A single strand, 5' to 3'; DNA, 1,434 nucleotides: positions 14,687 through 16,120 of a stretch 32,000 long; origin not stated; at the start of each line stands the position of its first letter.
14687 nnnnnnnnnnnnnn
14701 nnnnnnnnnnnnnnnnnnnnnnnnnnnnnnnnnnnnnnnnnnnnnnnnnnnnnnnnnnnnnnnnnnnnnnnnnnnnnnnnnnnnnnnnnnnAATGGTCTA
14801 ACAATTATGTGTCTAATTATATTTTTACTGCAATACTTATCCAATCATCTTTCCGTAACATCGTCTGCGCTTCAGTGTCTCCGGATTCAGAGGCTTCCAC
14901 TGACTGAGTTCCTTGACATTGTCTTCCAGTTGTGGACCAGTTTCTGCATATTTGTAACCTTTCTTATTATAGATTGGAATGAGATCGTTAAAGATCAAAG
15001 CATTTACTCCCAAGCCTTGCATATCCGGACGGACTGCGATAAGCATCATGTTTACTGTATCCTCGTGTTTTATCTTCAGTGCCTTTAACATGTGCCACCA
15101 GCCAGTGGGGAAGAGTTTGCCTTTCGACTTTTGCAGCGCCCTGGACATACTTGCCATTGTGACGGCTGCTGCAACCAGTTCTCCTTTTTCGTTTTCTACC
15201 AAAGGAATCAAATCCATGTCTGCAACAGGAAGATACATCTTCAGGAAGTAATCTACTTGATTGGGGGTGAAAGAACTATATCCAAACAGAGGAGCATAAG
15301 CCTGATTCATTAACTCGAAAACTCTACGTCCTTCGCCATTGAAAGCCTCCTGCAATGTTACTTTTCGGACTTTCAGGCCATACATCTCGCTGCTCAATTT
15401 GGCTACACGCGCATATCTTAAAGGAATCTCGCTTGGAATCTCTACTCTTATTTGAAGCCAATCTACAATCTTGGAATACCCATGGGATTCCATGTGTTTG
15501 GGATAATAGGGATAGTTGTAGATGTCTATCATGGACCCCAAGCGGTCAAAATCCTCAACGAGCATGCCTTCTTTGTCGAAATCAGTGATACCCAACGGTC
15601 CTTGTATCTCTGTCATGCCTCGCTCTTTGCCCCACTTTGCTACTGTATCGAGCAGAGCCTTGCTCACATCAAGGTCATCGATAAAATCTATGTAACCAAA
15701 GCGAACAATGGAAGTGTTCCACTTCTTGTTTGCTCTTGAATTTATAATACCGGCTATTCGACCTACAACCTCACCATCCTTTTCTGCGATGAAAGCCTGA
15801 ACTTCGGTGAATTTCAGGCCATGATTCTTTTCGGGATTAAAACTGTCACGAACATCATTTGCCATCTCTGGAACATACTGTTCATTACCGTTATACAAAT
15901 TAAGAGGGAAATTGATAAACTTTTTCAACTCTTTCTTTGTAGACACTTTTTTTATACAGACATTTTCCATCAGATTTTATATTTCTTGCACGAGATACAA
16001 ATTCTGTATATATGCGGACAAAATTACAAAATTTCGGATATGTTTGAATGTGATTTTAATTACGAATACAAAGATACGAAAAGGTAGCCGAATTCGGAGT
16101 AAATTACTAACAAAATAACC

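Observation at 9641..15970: Compact eight-gene type II FAS/PKS-like lipid operon: GNAT, KS, ACP, two DHs, CrtI-like flavoenzyme, KR, TE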

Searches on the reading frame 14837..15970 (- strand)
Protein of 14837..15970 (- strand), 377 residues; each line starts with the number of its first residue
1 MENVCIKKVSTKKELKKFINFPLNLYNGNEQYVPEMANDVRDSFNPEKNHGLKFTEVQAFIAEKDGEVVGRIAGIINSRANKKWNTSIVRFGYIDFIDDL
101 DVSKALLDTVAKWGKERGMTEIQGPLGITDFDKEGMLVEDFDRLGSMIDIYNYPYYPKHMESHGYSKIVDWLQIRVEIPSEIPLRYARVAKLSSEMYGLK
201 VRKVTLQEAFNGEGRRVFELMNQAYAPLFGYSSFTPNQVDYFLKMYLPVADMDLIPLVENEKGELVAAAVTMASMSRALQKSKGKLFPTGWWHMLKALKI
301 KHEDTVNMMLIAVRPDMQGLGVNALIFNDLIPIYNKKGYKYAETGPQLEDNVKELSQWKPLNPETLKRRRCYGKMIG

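Call 3: search_protein_families(library=pfam, proteins=[window:14837-15970:-], max_evalue=0.01)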
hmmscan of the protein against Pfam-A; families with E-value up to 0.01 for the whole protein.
window:14837-15970:- (377 aa): 1 family
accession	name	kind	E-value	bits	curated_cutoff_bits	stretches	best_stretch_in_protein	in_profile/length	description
PF00583.31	Acetyltransf_1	-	2.5e-05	25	20.7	0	52-122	28-96/116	Acetyltransferase (GNAT) family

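Call 4: search_protein_families(library=ncbifam, proteins=[window:14837-15970:-], max_evalue=0.01)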
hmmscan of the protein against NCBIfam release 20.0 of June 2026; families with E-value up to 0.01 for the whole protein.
window:14837-15970:- (377 aa): 0 families

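Call 7: find_encoding_contigs(protein=window:14837-15970:-, flank=10000, max_places=6)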
Protein window:14837-15970:- (377 aa): 7 contigs read that carry it; 5 places shown.
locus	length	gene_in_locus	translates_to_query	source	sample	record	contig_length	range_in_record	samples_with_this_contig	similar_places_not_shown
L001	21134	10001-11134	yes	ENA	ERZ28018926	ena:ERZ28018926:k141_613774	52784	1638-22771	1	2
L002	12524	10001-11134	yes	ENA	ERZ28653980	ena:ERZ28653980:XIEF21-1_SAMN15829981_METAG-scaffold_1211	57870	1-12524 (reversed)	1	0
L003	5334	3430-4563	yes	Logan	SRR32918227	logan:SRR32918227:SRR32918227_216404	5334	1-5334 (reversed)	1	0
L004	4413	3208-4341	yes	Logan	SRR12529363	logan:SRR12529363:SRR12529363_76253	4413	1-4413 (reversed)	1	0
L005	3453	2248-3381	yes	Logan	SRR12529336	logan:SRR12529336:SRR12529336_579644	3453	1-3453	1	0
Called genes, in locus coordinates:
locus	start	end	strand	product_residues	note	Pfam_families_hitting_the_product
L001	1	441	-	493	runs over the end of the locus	PF00587:tRNA-synt_2b, PF03129:HGTP_anticodon, PF09180:ProRS-C_1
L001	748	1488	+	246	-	PF13441:Gly-zipper_YMGG (weak), PF00691:OmpA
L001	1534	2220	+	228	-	PF00912:Transgly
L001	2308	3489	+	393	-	PF13173:AAA_14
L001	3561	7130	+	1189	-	PF01855:POR_N, PF17147:PFOR_II, PF01558:POR, PF10371:EKR, PF00037:Fer4 (weak), PF12837:Fer4_6 (weak), PF12838:Fer4_7 (weak), PF13484:Fer4_16, +4 more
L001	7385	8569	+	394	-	PF03663:Glyco_hydro_76, PF07944:Beta-AFase-like_GH127_cat (faint)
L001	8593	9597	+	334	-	PF00248:Aldo_ket_red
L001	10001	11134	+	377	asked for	-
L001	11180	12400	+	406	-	PF00109:ketoacyl-synt, PF02801:Ketoacyl-synt_C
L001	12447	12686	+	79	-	PF00550:PP-binding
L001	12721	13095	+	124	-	PF22817:ApeP-like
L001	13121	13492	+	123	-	PF07977:FabA (weak), PF22818:ApeI-like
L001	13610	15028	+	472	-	PF00890:FAD_binding_2 (weak), PF01266:DAO, PF01593:Amino_oxidase (weak), PF12831:FAD_oxidored (faint), PF13450:NAD_binding_8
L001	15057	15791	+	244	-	PF00106:adh_short, PF08659:KR, PF13561:adh_short_C2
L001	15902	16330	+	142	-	PF13279:4HBT_2, PF03061:4HBT (weak)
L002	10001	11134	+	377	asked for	-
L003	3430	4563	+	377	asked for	-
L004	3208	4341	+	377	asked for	-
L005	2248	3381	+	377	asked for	-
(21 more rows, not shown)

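Call 9: find_homologous_proteins(query=window:14837-15970:-, max_evalue=0.00001)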
Query window:14837-15970:- (377 aa): 7971 proteins with E <= 0.00001 among 8000 candidates; the best 120 are listed.
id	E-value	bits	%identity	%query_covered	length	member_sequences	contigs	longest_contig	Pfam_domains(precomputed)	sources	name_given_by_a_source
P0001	3.5e-254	860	100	100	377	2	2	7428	PF00583.32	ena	-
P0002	5.2e-253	857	99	100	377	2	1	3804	-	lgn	-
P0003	5.8e-253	856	99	100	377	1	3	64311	-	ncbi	-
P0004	2.9e-249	844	97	100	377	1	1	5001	-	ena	-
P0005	4.5e-247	837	97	100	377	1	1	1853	PF00583.32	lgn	-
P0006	1.0e-240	816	93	100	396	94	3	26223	-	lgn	-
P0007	6.3e-234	794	90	100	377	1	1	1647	-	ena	-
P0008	1.6e-233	792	90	100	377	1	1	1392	-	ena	-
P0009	1.8e-233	792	90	100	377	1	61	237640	-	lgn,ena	-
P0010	1.8e-233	792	90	100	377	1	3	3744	-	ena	-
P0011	1.8e-233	792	90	100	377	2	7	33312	-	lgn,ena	-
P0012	1.8e-233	792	90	100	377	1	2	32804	-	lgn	-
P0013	1.9e-233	792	90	100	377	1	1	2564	-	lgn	-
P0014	2.4e-233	792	89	100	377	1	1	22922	-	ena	-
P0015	2.4e-233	792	90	99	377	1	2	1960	-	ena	-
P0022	6.2e-233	791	89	100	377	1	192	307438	-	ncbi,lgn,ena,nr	ncbi:MAG: GNAT family N-acetyltransferase [Bacteroidaceae bacterium]|nr:GNAT family N-acetyltransfer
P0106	2.8e-210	716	80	99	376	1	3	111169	-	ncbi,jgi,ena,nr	ncbi:MAG: N-acetyltransferase [Bacteroidaceae bacterium]|jgi:GNAT superfamily N-acetyltransferase|nr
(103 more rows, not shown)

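Call 19: search_solved_structures(query=window:14837-15970:-, max_evalue=1, show_alignments=2)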
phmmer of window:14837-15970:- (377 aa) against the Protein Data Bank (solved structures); distinct sequences matched with E-value up to 1: 0.

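Call 26: search_protein_representatives(protein=window:14837-15970:-)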
Query: 377 residues. Proteins with E-value up to 0.001 (for the whole library): 4977; up to 1e-10: 2625; up to 1e-30: 513. The best 150 are listed.
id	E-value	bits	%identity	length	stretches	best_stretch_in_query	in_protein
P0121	1.8e-119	415.5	49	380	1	2-375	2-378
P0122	1.0e-113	396.6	45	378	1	4-376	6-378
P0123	1.0e-111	389.9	48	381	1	2-376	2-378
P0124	2.9e-107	375.3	47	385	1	3-374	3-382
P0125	3.6e-101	355.3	46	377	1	6-375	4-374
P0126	1.6e-98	346.6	45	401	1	5-375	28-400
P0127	6.5e-98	344.5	42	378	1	4-375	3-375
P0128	1.4e-96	340.2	41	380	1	7-371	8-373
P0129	1.5e-95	336.8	60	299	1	84-323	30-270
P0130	9.5e-94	330.8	44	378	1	5-376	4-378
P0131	3.4e-92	325.7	43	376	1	5-375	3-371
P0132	2.7e-91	322.8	57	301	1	1-260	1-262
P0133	9.4e-91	321.0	43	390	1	8-374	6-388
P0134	1.2e-89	317.3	40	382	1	4-373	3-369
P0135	1.1e-87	310.9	49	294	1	4-281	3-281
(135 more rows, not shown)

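Call 30: find_related_loci(query=A2, collection=genome_contigs, flank=10000)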
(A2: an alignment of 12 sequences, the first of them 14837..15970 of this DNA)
Query A2 (377 aa) in genome_contigs; peptide patterns used: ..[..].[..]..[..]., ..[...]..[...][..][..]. (x = any residue, [..] = any of these).
600 stretches matched a pattern (row limit reached: there are more); 593 encode a relative of the query (tblastn E <= 1e-3); the best 80 are kept; 80 distinct loci.
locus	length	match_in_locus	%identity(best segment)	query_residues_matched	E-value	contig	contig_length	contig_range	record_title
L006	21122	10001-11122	80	1-374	0e+0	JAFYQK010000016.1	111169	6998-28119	MAG: Bacteroidaceae bacterium isolate RGIG7327 Water_buffalos_Cecum-4__c521496, whole genome shotgun sequence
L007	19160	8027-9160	60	1-376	1e-157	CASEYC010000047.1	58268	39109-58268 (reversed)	uncultured Bacteroides sp. isolate SI.A54.metabat-bins.194 genome assembly, contig: SI.A54.metabat-bins.194.fa_k141_1289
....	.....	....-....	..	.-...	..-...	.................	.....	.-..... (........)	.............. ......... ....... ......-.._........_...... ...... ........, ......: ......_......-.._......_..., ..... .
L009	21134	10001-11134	57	1-376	1e-153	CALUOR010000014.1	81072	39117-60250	MAG: uncultured Bacteroides sp. isolate BRZ_KF__bin27 genome assembly, contig: BRZ_KF__NODE_426_length_81072_cov_19.0495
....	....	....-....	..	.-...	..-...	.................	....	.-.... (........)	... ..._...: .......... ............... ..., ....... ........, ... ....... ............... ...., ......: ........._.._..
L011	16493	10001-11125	58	2-374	2e-152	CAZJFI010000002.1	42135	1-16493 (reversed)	MAG TPA_asm: uncultured Phocaeicola sp. isolate SRP315200_co1_196 genome assembly, contig: NODE_1026_length_42135_cov_24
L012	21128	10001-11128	56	1-376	1e-152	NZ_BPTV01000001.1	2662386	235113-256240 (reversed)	Prevotella lacticifex strain JCM 34664, DSM 112675 sequence01, whole genome shotgun sequence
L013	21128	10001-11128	59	1-376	2e-151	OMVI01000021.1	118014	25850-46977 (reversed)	uncultured Prevotella sp. isolate hRUG905 genome assembly, contig: NODE_21_length_118014_cov_15.0165, whole genome shotg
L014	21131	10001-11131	59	1-376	9e-152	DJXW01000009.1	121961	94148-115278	MAG TPA_asm: Prevotella sp. UBA6994 UBA6994_contig_3025, whole genome shotgun sequence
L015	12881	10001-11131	57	1-376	8e-151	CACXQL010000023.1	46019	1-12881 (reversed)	MAG: uncultured Prevotellaceae bacterium isolate RUG11506 genome assembly, contig: RUG11506_asm_23, whole genome shotgun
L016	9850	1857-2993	56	1-376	6e-151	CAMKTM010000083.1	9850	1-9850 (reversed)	MAG: uncultured Prevotellaceae bacterium isolate SRR12081299_bin.10_metaWRAP_v1.3_MAG genome assembly, contig: ERZ122897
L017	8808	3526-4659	56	1-376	1e-150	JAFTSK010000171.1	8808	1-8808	MAG: Bacteroidaceae bacterium isolate RGIG4107 Roe_deer_Cecum.Co__c1844328, whole genome shotgun sequence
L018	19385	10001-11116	58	6-377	9e-150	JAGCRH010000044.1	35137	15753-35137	MAG: Prevotella sp. isolate RGIG10051 Yak_Rumen-1__c685937, whole genome shotgun sequence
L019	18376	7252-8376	55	4-376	2e-147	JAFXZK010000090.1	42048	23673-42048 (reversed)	MAG: Bacteroidaceae bacterium isolate RGIG6885 Sheep_Rumen-5__c1099437, whole genome shotgun sequence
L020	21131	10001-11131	57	1-376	2e-146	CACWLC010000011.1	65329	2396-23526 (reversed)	MAG: uncultured Prevotellaceae bacterium isolate RUG10679 genome assembly, contig: RUG10679_asm_11, whole genome shotgun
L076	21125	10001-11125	49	4-376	2e-126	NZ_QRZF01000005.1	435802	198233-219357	Bacteroides intestinalis strain AF14-32 AF14-32.Scaf5, whole genome shotgun sequence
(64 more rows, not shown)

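Call 34: search_protein_families(library=pfam, proteins=[L006:13555-16056:+, L006:17497-20193:+], max_evalue=0.01)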
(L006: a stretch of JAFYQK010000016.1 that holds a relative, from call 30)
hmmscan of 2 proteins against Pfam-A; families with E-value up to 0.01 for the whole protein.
L006:13555-16056:+ (833 aa): 1 family
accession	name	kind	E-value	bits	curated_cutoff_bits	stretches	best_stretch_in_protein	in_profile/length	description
PF03176.21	MMPL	-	4.1e-13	49.4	20.5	1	663-825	131-301/333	MMPL family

L006:17497-20193:+ (898 aa): 3 families
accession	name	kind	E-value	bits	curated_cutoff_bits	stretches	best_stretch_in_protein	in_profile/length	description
PF18939.6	DUF5686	-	1.7e-45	156.1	39.2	1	232-794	92-655/669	Family of unknown function (DUF5686)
PF13715.12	CarbopepD_reg_2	-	5.1e-10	39.7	32.2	1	23-104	1-88/88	CarboxypepD_reg-like domain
PF13620.12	CarboxypepD_reg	-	4.8e-05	24.1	32.3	1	23-85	2-72/82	Carboxypeptidase regulatory-like domain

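Call 35: search_protein_families(library=ncbifam, proteins=[L006:13555-16056:+, L006:17497-20193:+], max_evalue=0.01)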
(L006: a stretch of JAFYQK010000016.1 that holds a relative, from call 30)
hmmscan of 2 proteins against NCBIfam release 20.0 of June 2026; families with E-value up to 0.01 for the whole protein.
L006:13555-16056:+ (833 aa): 6 families
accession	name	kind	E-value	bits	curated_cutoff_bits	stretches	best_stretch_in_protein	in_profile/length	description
TIGR03480.1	HpnN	hypoth_equivalog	4.1e-32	111.1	751.85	3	639-828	677-858/862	hopanoid biosynthesis associated RND transporter like protein HpnN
TIGR00921.1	2A067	subfamily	4.7e-26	91.1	351.9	2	671-825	577-733/733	hydrophobe/amphiphile efflux-3 (HAE3) family transporter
TIGR00833.1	actII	subfamily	2.2e-15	56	874.7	2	664-827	162-333/910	MMPL family RND transporter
NF045600.2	BstA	equivalog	8.3e-13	47.1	1400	2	675-829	285-442/903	sterol transporter cytoplasmic membrane protein BstA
NF052374.1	HopndTporHpnN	equivalog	2.1e-12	45.9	1100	2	670-823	707-854/858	hopanoid transporter HpnN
NF052608.1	TrhMmycExpMmpL3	equivalog_domain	0.00025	19.4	1400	1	708-826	213-341/992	trehalose monomycolate exporter MmpL3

L006:17497-20193:+ (898 aa): 0 families

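Call 36: find_encoding_contigs(protein=P0106, flank=10000, max_places=2)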
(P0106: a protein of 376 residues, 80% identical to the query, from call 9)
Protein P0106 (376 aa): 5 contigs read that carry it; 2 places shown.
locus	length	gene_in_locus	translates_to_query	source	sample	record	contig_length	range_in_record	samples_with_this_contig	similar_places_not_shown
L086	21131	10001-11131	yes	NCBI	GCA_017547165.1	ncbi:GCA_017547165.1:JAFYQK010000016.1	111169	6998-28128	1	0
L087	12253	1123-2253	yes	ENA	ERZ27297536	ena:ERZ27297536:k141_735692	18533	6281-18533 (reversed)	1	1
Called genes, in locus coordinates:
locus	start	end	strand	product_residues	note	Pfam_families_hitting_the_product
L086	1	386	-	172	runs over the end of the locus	PF25084:LbH_EIF2B (faint), PF25087:GMPPB_C (faint), PF00132:Hexapep, PF14602:Hexapep_2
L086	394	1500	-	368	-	PF13439:Glyco_transf_4 (faint), PF00534:Glycos_transf_1, PF13692:Glyco_trans_1_4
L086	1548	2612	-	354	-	PF13477:Glyco_trans_4_2 (weak), PF13439:Glyco_transf_4, PF00534:Glycos_transf_1, PF13692:Glyco_trans_1_4, PF20706:GT4-conflict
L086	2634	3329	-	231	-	-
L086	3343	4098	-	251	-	PF00535:Glycos_transf_2, PF10111:Glyco_tranf_2_2, PF13641:Glyco_tranf_2_3, PF13632:Glyco_trans_2_3 (faint)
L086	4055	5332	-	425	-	PF04932:Wzy_C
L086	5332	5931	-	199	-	PF00132:Hexapep, PF14602:Hexapep_2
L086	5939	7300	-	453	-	PF01554:MatE (faint), PF01943:Polysacc_synt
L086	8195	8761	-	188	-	PF02357:NusG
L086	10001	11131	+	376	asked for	-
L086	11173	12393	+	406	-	PF00109:ketoacyl-synt, PF02801:Ketoacyl-synt_C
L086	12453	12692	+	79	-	PF00550:PP-binding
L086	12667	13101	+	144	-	PF22817:ApeP-like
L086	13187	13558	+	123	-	PF22818:ApeI-like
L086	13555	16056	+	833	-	PF03176:MMPL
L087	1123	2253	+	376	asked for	-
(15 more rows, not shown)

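Call 42: search_protein_families(library=pfam, proteins=[L076:11256-13127:+, L076:13124-13576:+, L076:13618-15246:+, L011:8283-9695:-, L011:11131-12147:+, L011:248-892:-, L014:17740-18324:+, L014:18321-20885:+, L012:15508-16995:+, L076:8978-9940:+], max_evalue=0.001)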
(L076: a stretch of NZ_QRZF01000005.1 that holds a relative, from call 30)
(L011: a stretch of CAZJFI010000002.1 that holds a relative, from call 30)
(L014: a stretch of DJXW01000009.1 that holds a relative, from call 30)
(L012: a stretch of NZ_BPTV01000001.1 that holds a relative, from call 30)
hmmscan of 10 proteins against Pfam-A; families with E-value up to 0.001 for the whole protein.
L076:11256-13127:+ (623 aa): 5 families
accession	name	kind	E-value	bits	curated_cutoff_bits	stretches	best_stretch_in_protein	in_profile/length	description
PF00204.31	DNA_gyraseB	-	3.7e-30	105.1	27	1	240-374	24-166/173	DNA gyrase B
PF01751.28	Toprim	-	7.2e-15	55.4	23.1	1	417-523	2-95/96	Toprim domain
PF02518.31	HATPase_c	-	1.4e-10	42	26.4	1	47-174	3-105/111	Histidine kinase-, DNA gyrase B-, and HSP90-like ATPase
PF00986.26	DNA_gyraseB_C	-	7.9e-07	29.6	29.8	1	554-611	3-62/63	DNA gyrase B subunit, carboxyl terminus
PF13589.12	HATPase_c_3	-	1.1e-06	29.1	25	1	54-159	7-111/137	Histidine kinase-, DNA gyrase B-, and HSP90-like ATPase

L076:13124-13576:+ (150 aa): 2 families
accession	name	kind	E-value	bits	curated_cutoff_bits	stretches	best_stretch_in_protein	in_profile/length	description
PF01467.32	CTP_transf_like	-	1e-21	78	21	1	5-132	1-132/133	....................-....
PF08218.17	Citrate_ly_lig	-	2e-05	24.8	20.9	1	11-70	9-66/182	Citrate lyase ligase C-terminal domain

L076:13618-15246:+ (542 aa): 5 families
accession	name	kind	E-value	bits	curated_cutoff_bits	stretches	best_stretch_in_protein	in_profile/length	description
PF03572.23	Peptidase_S41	-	9.9e-56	188.3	24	1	189-343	1-156/165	Peptidase family S41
PF13180.12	PDZ_2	-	3.3e-11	43.8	27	1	89-163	2-73/80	PDZ domain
PF17820.7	PDZ_6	-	3.7e-09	36.6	27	1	105-159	4-54/54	PDZ domain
PF22694.1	CtpB_N-like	-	1.5e-07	32.2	27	1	18-74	27-84/85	Activating protease CtpB N-terminal domain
PF00595.29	PDZ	-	1.8e-07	31.9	23.2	1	88-157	10-80/81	PDZ domain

L011:8283-9695:- (470 aa): 2 families
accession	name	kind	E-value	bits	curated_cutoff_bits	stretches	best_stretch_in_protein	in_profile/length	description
PF01553.26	Acyltransferase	-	8.3e-12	45.5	23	1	51-186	7-128/132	Acyltransferase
PF00664.28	ABC_membrane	-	0.00026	21.2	28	1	382-437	118-173/274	ABC transporter transmembrane region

L011:11131-12147:+ (338 aa): 1 family
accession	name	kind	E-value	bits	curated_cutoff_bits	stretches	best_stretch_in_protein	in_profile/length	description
PF01066.26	CDP-OH_P_transf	-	1.1e-09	39.4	22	1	45-161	3-93/152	CDP-alcohol phosphatidyltransferase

L011:248-892:- (214 aa): 1 family
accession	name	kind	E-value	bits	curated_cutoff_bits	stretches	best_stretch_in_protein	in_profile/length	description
PF03548.22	LolA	-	2.1e-12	47.5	23.6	1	44-210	3-162/165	Outer membrane lipoprotein carrier protein LolA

L014:17740-18324:+ (194 aa): 0 families

L014:18321-20885:+ (854 aa): 3 families
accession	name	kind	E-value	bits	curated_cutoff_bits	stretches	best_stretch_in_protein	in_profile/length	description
PF18939.6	DUF5686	-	1.9e-44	152.6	39.2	1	125-785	2-662/669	Family of unknown function (DUF5686)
PF13715.12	CarbopepD_reg_2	-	3.3e-14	53.1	32.2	1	24-106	1-87/88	CarboxypepD_reg-like domain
PF13620.12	CarboxypepD_reg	-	6.6e-08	33.2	32.3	1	23-95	1-81/82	Carboxypeptidase regulatory-like domain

L012:15508-16995:+ (495 aa): 6 families
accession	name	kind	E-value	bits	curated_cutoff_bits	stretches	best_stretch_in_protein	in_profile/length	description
PF01406.26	tRNA-synt_1e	-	3.1e-106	355.6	27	1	17-337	2-300/301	tRNA synthetases class I (C) catalytic domain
PF09334.17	tRNA-synt_1g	-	5.3e-11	42.3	20.1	1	34-159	10-126/391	tRNA synthetases class I (M)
PF09190.17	DALR_2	-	2.8e-07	31.4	22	1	375-429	3-54/57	DALR domain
PF00133.28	tRNA-synt_1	-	7.8e-07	28.6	22.7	0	22-68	22-68/414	tRNA synthetases class I (I, L, M and V)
PF23493.1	CysS_C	-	1.5e-05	25.4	23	1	449-491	8-50/51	Cysteinyl-tRNA ligase anticodon binding domain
PF01921.24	tRNA-synt_1f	-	8.2e-05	22.1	27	0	274-364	273-354/360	tRNA synthetases class I (K)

L076:8978-9940:+ (320 aa): 1 family
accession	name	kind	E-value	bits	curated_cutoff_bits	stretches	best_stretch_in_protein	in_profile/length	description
PF01699.29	Na_Ca_ex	-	1.2e-68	230.2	24.9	2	175-317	2-150/151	Sodium/calcium exchanger protein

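Call 47: search_protein_families(library=pfam, proteins=[L011:6353-6787:-, L011:5554-5922:-, L011:5935-6351:-], max_evalue=10)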
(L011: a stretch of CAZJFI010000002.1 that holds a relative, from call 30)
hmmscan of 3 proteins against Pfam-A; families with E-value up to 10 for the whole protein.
L011:6353-6787:- (144 aa): 1 family
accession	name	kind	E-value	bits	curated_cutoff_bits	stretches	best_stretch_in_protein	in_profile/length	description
PF22817.2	ApeP-like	-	0.026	14.5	27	1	15-98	10-97/158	ApeP dehydratase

L011:5554-5922:- (122 aa): 3 families
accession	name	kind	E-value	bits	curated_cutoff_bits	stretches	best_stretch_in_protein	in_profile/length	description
PF07977.19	FabA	-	0.00066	19.8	23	1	25-52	32-59/138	FabA-like domain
PF22818.2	ApeI-like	-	0.0026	18.4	28.5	1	22-57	18-53/119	ApeI dehydratase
PF21089.3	PKS_DH_N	-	0.021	15.2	27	1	12-97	8-93/103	Polyketide synthase dehydratase domain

L011:5935-6351:- (138 aa): 3 families
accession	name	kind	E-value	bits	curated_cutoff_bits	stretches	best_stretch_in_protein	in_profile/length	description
PF13279.12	4HBT_2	-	8.3e-11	42.8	25.5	1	11-131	1-121/122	Thioesterase-like superfamily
PF03061.28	4HBT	-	5e-10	40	20.6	1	22-101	4-76/79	Thioesterase superfamily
PF22636.2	FlK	-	0.15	12.6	27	1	62-101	50-89/103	Fluoroacetyl-CoA-specific thioesterase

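Call 51: predict_structure(alignment_id=A3)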
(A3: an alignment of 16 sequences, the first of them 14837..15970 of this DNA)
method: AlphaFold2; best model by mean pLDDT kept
length: 377 residues; sequences in the alignment: 16
mean_pLDDT: 57.0   pTM: 0.52
mean pLDDT of the five models: 57.0, 56.2, 54.2, 53.4, 52.8
residues with pLDDT >= 90: 28; 70-90: 87; 50-70: 101; < 50: 161
segments of 3 or more residues with pLDDT < 50: 27-53, 128-154, 171-177, 224-235, 270-315, 317-319, 330-356, 358-361, 365-368
pLDDT, mean of each block of 10 residues (from residue 1): 79 75 52 34 40 64 88 75 74 74 92 94 64 35 25 61 78 47 56 66 73 71 43 48 56 63 64 33 34 30 34 47 52 42 35 42 49 83
secondary structure, 60 per line:
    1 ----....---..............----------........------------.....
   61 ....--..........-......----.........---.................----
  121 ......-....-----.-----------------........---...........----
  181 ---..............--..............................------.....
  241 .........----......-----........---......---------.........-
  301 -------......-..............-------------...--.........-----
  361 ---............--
elements in order: E5-8 H12-25 H36-43 E56-64 E67-76 H78-83 E88-96 H100-116 E121-126 H155-162 E166-176 H184-197 E200-205 H206-229 H236-249 E254-259 E265-272 H276-281 H291-299 E308-313 H315-328 E342-344 H347-355 E364-375
